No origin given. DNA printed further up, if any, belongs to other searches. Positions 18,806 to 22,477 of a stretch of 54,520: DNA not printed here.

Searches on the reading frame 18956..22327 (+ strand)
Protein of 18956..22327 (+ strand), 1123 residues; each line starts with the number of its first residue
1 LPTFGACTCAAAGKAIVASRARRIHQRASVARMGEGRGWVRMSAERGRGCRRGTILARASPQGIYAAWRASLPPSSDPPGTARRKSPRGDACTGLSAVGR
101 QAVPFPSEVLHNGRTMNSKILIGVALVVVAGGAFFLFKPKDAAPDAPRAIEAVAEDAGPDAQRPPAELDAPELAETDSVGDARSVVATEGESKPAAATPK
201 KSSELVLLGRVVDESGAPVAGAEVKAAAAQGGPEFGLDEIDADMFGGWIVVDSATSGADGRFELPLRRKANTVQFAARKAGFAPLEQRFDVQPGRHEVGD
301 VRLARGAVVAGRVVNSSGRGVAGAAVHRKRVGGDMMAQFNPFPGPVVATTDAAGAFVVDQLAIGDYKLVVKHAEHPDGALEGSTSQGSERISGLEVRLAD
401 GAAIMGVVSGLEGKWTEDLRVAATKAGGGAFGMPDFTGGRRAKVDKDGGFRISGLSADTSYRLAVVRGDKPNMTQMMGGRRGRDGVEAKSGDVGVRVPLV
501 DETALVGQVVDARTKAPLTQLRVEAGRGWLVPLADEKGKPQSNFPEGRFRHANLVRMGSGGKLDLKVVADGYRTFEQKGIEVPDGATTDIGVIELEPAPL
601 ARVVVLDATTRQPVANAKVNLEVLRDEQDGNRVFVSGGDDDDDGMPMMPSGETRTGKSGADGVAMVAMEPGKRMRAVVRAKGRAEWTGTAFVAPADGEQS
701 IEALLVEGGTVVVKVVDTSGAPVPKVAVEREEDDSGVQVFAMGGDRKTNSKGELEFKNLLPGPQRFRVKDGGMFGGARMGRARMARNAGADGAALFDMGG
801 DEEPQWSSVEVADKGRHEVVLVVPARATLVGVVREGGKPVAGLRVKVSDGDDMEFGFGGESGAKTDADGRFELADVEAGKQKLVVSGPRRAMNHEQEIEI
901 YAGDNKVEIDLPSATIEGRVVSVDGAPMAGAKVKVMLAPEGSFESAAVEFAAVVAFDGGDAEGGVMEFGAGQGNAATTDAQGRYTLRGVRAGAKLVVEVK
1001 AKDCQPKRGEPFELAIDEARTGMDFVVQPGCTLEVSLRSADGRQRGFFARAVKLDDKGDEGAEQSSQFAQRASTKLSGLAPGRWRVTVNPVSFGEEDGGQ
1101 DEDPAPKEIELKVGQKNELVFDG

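Call 63: search_protein_families(library=pfam, proteins=[window:18956-22327:+], max_evalue=0.001)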
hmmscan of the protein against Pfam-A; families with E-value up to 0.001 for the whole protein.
window:18956-22327:+ (1123 aa): 10 families
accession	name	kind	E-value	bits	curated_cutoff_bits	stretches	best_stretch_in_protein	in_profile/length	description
PF13620.12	CarboxypepD_reg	-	2.1e-55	185.4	32.3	5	207-303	2-81/82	Carboxypeptidase regulatory-like domain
PF13715.12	CarbopepD_reg_2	-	2.7e-17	63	32.2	1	860-921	25-86/88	CarboxypepD_reg-like domain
PF17802.7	SpaA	-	3.7e-09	37.1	23.1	0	834-883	10-56/91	Prealbumin-like fold domain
PF24025.1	Ig_DR_A0283-like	-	2.2e-08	34.8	27.1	0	829-889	10-66/102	DR_A0283-like, Ig-like domain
PF20598.4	DUF6795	-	3.6e-08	34.1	27.4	0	831-909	3-75/103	Domain of unknown function (DUF6795)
PF17210.9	SdrD_B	-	1.4e-06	28.9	29.7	0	348-389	42-80/112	SdrD B-like domain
PF00775.27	Dioxygenase_C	-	3.8e-05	23.7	27.3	0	202-226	27-51/182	Dioxygenase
PF10670.15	DUF4198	-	4.1e-05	24.2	34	0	831-880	151-200/209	Domain of unknown function (DUF4198)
PF25020.1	TTR_TEN1-4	-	6.6e-05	23.2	27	0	914-940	7-33/86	Teneurin TTR-like domain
PF11974.14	bMG3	-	0.00049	20.5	34.9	0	588-680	2-85/103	Bacterial alpha-2-macroglobulin MG3 domain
